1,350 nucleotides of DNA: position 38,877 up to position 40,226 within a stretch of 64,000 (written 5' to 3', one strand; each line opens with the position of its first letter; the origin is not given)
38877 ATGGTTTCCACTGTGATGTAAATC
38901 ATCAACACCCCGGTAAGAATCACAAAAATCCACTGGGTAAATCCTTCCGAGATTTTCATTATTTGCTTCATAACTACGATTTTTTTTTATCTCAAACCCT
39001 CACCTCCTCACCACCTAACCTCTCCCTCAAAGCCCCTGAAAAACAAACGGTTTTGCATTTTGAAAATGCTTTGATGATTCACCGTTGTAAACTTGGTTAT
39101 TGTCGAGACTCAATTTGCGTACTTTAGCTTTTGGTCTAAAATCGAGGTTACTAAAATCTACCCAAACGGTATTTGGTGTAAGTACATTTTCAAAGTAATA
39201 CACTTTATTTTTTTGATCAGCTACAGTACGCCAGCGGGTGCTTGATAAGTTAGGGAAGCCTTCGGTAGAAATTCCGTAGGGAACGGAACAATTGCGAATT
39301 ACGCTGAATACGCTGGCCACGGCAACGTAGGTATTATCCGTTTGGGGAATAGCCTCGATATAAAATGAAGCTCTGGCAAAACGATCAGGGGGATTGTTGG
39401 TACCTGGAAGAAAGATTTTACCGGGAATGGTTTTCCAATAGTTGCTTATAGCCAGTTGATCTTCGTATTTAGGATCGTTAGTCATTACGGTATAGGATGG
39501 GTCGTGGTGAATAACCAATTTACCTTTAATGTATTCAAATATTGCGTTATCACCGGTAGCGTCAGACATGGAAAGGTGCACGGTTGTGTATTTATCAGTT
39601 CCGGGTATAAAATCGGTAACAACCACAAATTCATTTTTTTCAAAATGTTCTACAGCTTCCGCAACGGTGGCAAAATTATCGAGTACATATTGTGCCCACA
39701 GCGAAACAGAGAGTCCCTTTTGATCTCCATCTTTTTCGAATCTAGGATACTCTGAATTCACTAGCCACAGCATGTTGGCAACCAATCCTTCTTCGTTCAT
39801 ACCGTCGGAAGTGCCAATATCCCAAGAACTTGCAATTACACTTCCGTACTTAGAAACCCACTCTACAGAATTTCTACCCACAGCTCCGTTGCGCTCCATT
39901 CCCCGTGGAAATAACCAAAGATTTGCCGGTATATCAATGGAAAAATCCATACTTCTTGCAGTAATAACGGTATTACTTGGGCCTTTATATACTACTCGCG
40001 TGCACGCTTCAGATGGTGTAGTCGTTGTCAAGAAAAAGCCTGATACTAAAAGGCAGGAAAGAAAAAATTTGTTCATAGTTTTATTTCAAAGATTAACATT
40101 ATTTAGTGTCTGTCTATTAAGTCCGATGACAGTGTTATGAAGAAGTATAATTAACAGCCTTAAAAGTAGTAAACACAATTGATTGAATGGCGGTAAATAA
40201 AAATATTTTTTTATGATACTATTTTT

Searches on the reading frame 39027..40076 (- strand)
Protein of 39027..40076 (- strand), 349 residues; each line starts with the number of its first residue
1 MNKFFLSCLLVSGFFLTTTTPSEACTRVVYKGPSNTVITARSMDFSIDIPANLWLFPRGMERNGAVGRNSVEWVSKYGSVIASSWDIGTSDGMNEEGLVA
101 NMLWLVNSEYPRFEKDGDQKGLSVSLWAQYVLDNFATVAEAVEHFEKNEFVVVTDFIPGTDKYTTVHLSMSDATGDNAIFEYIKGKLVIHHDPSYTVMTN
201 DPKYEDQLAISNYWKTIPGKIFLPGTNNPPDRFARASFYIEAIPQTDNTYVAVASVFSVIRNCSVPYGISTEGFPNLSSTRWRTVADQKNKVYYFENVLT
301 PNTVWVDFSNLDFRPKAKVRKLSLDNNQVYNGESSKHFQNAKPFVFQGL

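Call 33: search_protein_families(library=pfam, proteins=[window:39027-40076:-], max_evalue=0.01)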
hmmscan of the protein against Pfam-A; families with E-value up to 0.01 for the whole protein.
window:39027-40076:- (349 aa): 2 families
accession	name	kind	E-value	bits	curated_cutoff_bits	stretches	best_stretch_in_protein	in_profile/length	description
PF02275.23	CBAH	-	4.3e-47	161.7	20.4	1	25-311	1-306/316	Linear amide C-N hydrolases, choloylglycine hydrolase family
PF03417.21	AAT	-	2.5e-05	24.5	23.2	1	77-206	33-145/225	Acyl-coenzyme A:6-aminopenicillanic acid acyl-transferase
